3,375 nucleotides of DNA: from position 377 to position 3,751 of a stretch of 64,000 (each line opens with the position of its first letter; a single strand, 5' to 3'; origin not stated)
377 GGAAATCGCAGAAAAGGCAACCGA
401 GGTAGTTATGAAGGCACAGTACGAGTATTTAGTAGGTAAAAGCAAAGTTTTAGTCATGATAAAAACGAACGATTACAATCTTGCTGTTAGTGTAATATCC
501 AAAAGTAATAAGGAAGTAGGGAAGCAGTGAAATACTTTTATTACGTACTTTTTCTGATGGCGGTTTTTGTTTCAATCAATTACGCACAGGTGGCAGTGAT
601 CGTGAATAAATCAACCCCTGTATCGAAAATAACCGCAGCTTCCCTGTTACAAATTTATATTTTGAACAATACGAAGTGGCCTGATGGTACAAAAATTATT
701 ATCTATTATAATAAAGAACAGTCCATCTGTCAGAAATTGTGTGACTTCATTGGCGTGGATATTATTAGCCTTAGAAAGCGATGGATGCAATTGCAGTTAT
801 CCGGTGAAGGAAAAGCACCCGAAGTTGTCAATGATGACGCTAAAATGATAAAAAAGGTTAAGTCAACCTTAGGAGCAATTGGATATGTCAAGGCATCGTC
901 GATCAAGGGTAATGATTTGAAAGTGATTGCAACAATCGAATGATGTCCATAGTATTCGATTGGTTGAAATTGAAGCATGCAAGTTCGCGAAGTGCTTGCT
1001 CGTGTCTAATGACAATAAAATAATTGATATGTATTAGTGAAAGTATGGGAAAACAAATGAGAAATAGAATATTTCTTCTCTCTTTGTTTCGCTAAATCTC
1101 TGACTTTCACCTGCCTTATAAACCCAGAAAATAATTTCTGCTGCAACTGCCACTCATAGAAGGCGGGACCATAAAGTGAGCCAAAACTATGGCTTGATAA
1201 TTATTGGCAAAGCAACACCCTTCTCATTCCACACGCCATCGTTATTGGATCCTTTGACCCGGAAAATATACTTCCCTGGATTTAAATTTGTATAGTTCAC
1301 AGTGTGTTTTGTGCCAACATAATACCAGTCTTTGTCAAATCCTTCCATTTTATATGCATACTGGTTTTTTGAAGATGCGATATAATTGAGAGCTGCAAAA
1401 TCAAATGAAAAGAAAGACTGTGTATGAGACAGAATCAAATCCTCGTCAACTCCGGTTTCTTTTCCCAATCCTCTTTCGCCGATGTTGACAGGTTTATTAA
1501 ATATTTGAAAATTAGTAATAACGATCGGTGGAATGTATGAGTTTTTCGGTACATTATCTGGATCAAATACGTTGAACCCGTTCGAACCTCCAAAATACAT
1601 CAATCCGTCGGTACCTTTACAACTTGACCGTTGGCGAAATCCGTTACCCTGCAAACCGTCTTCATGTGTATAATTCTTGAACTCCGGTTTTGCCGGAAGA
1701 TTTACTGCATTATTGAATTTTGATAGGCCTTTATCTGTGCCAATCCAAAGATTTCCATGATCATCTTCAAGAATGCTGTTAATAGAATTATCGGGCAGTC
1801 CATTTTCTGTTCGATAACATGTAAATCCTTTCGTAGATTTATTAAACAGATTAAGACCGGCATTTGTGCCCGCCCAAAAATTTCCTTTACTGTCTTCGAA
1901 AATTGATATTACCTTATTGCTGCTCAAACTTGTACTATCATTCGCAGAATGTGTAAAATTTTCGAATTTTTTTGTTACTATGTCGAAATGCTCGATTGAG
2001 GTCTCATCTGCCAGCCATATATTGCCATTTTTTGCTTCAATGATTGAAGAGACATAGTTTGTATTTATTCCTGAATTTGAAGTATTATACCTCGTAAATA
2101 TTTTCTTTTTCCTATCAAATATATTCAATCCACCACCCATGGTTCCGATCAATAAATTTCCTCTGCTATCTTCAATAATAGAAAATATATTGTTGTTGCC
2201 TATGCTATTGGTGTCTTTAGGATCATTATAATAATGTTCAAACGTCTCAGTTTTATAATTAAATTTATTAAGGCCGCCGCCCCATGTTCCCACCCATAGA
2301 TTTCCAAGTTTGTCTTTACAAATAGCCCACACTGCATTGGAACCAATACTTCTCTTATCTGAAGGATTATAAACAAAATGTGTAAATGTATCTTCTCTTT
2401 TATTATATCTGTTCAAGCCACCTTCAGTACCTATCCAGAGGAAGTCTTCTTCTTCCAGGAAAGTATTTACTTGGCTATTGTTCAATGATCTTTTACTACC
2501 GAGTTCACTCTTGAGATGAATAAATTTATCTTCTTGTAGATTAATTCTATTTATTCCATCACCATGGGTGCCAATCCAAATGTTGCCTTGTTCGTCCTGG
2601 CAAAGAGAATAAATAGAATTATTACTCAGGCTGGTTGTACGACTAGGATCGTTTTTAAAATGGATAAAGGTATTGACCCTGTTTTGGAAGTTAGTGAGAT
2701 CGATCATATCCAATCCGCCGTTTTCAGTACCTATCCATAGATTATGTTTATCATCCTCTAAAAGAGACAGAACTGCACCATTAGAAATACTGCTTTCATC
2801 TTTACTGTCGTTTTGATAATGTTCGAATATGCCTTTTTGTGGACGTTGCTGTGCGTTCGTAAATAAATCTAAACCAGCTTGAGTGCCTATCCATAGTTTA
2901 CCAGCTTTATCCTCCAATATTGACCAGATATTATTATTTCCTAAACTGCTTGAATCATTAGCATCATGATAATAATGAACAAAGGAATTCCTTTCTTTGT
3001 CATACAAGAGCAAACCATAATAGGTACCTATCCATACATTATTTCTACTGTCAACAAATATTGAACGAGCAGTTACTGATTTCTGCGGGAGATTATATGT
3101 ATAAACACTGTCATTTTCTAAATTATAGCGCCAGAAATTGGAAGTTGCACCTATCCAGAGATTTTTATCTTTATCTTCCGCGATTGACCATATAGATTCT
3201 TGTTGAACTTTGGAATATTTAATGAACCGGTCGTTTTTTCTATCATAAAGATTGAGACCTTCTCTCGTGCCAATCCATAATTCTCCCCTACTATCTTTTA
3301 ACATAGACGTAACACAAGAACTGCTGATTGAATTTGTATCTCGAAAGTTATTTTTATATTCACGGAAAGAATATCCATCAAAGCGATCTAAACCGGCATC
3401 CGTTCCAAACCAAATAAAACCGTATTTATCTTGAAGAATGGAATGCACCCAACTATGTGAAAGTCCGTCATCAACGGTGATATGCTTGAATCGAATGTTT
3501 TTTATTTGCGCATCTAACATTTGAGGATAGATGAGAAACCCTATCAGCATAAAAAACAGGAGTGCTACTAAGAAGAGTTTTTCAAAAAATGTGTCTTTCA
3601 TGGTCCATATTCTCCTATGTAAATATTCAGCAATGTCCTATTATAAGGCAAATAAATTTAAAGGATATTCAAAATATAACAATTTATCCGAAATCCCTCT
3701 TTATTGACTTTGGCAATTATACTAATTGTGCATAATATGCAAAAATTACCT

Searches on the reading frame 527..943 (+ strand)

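Call 9: search_protein_families(library=pfam, proteins=[window:527-943:+], max_evalue=0.001)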
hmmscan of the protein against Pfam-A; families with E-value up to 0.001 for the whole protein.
window:527-943:+ (138 aa): 1 family
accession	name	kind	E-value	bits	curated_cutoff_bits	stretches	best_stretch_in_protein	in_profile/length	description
PF12849.12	PBP_like_2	-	8e-06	26.2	27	1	14-128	86-191/267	PBP superfamily domain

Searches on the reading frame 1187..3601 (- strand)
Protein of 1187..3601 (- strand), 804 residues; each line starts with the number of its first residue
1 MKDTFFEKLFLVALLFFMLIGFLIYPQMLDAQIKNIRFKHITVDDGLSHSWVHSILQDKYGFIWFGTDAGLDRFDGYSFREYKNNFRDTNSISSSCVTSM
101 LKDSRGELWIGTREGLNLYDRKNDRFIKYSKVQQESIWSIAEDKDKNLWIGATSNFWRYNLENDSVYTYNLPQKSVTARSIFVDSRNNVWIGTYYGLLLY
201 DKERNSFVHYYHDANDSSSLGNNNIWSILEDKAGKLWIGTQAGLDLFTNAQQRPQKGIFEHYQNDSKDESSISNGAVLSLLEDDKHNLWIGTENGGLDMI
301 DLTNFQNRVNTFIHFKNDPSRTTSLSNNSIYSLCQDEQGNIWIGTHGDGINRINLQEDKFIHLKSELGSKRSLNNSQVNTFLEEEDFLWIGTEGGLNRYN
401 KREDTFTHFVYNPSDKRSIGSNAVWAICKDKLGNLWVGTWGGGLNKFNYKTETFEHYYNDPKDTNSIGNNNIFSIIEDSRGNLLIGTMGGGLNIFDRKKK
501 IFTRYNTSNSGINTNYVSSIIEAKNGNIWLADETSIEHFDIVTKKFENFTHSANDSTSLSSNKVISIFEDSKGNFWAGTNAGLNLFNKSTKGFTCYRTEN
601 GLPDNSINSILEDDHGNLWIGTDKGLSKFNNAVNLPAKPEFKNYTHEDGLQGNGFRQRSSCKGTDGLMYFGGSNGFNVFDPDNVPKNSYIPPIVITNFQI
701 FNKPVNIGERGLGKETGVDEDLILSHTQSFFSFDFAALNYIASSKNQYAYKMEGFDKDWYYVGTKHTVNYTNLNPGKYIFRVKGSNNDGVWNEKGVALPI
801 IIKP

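Call 9: search_protein_families(library=pfam, proteins=[window:1187-3601:-], max_evalue=0.001)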
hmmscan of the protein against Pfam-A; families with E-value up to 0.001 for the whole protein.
window:1187-3601:- (804 aa): 5 families
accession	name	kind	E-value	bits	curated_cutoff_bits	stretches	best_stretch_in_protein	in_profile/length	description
PF07494.17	Reg_prop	-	4.2e-77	244.5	20.4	7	324-347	1-24/24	Two component regulator propeller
PF07495.19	Y_Y_Y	-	1.3e-18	67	26.6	1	739-803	1-65/65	Y_Y_Y domain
PF23748.1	Beta-prop_LRRK2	-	6.9e-17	61.9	26.9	0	263-306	262-305/359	LRRK2 beta propeller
PF08450.18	SGL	-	9.2e-15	55.3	26.3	2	526-623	4-104/246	SMP-30/Gluconolactonase/LRE-like region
PF23409.1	Beta-prop_EML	-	0.00021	21.3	88.2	0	82-197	146-263/267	Echinoderm microtubule-associated protein first beta-propeller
